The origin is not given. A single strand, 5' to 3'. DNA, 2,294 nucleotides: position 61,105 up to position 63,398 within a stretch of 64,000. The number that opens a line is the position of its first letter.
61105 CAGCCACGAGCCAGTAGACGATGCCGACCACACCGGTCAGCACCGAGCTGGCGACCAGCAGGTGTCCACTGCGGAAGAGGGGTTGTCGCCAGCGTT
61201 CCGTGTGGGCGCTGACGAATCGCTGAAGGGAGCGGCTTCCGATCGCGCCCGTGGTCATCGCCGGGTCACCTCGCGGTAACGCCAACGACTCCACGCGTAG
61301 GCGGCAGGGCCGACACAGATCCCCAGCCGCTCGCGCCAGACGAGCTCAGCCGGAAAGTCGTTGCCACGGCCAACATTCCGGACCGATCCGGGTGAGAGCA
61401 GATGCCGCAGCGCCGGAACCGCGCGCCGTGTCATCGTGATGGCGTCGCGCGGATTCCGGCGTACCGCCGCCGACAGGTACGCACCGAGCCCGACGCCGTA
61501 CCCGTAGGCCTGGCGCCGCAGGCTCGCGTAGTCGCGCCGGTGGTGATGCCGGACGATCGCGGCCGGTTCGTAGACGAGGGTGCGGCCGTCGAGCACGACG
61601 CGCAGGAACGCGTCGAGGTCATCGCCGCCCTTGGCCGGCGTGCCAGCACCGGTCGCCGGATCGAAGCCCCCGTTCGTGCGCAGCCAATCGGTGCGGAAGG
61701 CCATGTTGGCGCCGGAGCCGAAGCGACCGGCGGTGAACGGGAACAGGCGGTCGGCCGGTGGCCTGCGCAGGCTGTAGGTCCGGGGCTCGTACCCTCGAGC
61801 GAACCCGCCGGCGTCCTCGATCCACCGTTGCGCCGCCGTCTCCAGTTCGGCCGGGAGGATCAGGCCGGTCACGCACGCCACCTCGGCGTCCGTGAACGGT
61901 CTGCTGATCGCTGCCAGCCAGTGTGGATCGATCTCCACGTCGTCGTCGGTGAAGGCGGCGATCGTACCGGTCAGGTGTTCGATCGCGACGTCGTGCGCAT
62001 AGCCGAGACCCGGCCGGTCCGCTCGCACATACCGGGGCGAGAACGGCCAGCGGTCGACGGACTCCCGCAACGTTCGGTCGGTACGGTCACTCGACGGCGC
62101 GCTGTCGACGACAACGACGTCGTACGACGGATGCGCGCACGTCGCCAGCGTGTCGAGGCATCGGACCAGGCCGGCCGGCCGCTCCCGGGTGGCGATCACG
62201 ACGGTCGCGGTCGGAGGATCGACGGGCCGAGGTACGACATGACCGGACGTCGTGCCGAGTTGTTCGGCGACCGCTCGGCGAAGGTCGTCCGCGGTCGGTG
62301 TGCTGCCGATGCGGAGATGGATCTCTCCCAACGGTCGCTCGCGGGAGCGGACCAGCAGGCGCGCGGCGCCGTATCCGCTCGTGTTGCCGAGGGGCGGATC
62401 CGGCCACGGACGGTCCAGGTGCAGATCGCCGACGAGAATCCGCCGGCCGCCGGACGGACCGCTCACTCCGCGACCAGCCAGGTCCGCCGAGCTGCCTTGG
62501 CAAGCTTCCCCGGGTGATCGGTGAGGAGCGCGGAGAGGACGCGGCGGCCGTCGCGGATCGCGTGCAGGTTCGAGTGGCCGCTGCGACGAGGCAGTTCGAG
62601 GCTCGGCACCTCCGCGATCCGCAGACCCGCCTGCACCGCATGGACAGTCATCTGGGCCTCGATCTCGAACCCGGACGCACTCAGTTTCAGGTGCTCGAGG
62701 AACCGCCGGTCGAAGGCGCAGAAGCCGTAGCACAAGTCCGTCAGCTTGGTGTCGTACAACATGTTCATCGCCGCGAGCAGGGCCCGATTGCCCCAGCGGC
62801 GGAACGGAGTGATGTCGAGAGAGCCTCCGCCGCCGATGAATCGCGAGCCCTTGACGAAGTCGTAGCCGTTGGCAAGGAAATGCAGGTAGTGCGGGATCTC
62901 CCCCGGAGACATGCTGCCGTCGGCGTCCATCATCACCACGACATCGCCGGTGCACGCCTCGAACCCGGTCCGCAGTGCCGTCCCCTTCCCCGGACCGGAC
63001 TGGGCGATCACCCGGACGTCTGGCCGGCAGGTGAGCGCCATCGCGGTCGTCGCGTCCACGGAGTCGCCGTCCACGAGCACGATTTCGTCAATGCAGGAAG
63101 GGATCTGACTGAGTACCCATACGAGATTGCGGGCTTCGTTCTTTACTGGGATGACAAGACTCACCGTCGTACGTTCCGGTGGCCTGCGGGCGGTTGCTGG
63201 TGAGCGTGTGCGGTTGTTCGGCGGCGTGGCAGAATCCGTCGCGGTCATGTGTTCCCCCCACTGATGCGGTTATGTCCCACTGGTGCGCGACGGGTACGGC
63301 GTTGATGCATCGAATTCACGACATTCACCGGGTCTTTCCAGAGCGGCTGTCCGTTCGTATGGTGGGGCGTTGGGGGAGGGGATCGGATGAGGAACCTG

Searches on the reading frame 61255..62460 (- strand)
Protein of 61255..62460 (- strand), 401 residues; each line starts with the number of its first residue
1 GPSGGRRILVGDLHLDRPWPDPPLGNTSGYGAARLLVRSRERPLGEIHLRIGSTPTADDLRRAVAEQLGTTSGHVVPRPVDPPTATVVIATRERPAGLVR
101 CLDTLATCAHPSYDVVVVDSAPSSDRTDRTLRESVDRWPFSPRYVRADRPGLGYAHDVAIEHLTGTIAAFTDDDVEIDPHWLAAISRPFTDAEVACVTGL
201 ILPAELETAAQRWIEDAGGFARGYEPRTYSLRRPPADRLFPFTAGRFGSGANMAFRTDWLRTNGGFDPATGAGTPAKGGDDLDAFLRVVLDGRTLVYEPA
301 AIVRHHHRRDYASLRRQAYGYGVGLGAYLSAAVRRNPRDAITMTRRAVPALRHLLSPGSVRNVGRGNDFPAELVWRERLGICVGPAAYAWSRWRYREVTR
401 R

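Call 64: search_protein_families(library=ncbifam, proteins=[window:61255-62460:-], max_evalue=0.01)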
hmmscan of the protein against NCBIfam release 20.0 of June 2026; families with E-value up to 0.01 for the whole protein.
window:61255-62460:- (401 aa): 7 families
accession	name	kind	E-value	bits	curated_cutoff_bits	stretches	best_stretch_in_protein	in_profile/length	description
TIGR03965.1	mycofact_glyco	equivalog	2.2e-28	99.3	280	1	63-344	52-315/467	mycofactocin biosynthesis glycosyltransferase MftF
NF041875.1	EPS_EpsD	equivalog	2.6e-15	56.7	370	1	87-323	3-225/325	exopolysaccharide biosynthesis glycosyltransferase EpsD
NF038302.1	EPS_HpsE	equivalog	3.4e-11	42.7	300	1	86-306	4-223/307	hormogonium polysaccharide biosynthesis glycosyltransferase HpsE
NF038299.1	EPS_HpsN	equivalog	1.8e-10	40.3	425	1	84-203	2-121/317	hormogonium polysaccharide biosynthesis glycosyltransferase HpsN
NF041394.1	GtaseAglG_Halo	equivalog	2.2e-08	33.7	440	1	145-313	63-226/304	glucosyl-dolichyl phosphate glucuronosyltransferase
TIGR04440.1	glyco_TIGR04440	domain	0.0033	17.2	70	1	86-174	3-91/215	TIGR00180 family glycosyltransferase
TIGR03472.1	HpnI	equivalog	0.0041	16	310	0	166-266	128-218/373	bacteriohopanetetrol glucosamine biosynthesis glycosyltransferase HpnI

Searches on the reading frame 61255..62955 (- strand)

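Call 7: search_protein_families(library=pfam, proteins=[window:61255-62955:-], max_evalue=0.01)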
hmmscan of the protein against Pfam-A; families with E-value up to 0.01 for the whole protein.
window:61255-62955:- (566 aa): 4 families
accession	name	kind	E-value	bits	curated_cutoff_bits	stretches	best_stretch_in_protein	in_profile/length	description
PF00535.33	Glycos_transf_2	-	1.4e-15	58.1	23.3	1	251-426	1-165/168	Glycosyl transferase family 2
PF13641.12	Glyco_tranf_2_3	-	2.7e-15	57.4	27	1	248-482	2-223/230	Glycosyltransferase like family 2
PF13632.12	Glyco_trans_2_3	-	1.5e-06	28.7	27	1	337-490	6-143/198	Glycosyl transferase family group 2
PF13506.12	Glyco_transf_21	-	7.8e-06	25.9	21.7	1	332-432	33-121/174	Glycosyl transferase family 21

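Call 8: search_protein_families(library=ncbifam, proteins=[window:61255-62955:-], max_evalue=0.01)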
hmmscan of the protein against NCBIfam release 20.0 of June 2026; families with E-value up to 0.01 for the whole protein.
window:61255-62955:- (566 aa): 7 families
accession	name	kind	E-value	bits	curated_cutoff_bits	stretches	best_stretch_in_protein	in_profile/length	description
TIGR03965.1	mycofact_glyco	equivalog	6.6e-28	97.8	280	1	228-509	52-315/467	mycofactocin biosynthesis glycosyltransferase MftF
NF041875.1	EPS_EpsD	equivalog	6.7e-15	55.3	370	1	252-488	3-225/325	exopolysaccharide biosynthesis glycosyltransferase EpsD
NF038302.1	EPS_HpsE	equivalog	7.9e-11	41.5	300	1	251-471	4-223/307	hormogonium polysaccharide biosynthesis glycosyltransferase HpsE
NF038299.1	EPS_HpsN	equivalog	4.3e-10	39.1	425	1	249-368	2-121/317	hormogonium polysaccharide biosynthesis glycosyltransferase HpsN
NF041394.1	GtaseAglG_Halo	equivalog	6e-08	32.3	440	1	310-478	63-226/304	glucosyl-dolichyl phosphate glucuronosyltransferase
TIGR04440.1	glyco_TIGR04440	domain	0.0058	16.4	70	1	251-319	3-69/215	TIGR00180 family glycosyltransferase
TIGR03472.1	HpnI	equivalog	0.0089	14.9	310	0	331-431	128-218/373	bacteriohopanetetrol glucosamine biosynthesis glycosyltransferase HpnI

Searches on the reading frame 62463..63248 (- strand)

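Call 16: search_protein_families(library=pfam, proteins=[window:62463-63248:-], max_evalue=0.01)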
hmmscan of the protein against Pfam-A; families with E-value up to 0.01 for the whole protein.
window:62463-63248:- (261 aa): 2 families
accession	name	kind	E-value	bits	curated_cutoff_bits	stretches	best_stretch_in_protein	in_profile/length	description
PF00535.33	Glycos_transf_2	-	3.7e-24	86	23.3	1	30-187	1-167/168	Glycosyl transferase family 2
PF13641.12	Glyco_tranf_2_3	-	1.9e-09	38.3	27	1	55-232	32-222/230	Glycosyltransferase like family 2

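Call 64: search_protein_families(library=ncbifam, proteins=[window:62463-63248:-], max_evalue=0.01)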
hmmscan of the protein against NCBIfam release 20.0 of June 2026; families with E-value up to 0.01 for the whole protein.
window:62463-63248:- (261 aa): 12 families
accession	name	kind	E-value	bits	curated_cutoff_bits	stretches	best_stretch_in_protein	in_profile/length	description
TIGR04182.1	glyco_TIGR04182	equivalog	1.4e-38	132.9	325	1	29-241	2-214/293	S-layer glycoprotein N-glycosyltransferase AglJ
NF041391.1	DPhHxTase_Halo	equivalog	1.2e-20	73.4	375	1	37-242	5-206/213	dolichyl-phosphate hexose transferase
NF058614.1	PPMAGASynPpgS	equivalog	2.2e-13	50.2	370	1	29-215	2-193/226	polyprenyl-phospho-N-acetylgalactosaminyl synthase PpgS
NF010496.0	PRK13915.1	equivalog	1.1e-11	44.3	262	1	25-111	29-127/307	glucosyl-3-phosphoglycerate synthase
NF007986.1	PRK10714.1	equivalog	1.2e-10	41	529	1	28-136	7-126/316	undecaprenyl-phosphate 4-deoxy-4-formamido-L-arabinose transferase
TIGR04283.1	glyco_like_mftF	equivalog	3.4e-10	39.9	182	1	29-115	1-87/221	TIGR04283 family arsenosugar biosynthesis glycosyltransferase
NF047588.1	GlcsyltransPgfSStrep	equivalog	4.5e-10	39.2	500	1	41-187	22-167/308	glycosyltransferase PgfS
TIGR03965.1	mycofact_glyco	equivalog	8e-10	38.2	280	1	21-118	68-172/467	mycofactocin biosynthesis glycosyltransferase MftF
NF041875.1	EPS_EpsD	equivalog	1.8e-06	27.6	370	1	29-133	1-112/325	exopolysaccharide biosynthesis glycosyltransferase EpsD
TIGR03937.1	PgaC_IcaA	equivalog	5.2e-06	25.7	422.3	1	24-114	42-139/407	poly-beta-1,6-N-acetyl-D-glucosamine synthase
NF007482.0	PRK10073.1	equivalog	5.6e-06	25.6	423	1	26-120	5-105/334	glycosyltransferase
NF045692.1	OglycostaseCruG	equivalog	7.8e-05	21.8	600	1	22-134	36-162/386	2'-O-glycosyltransferase CruG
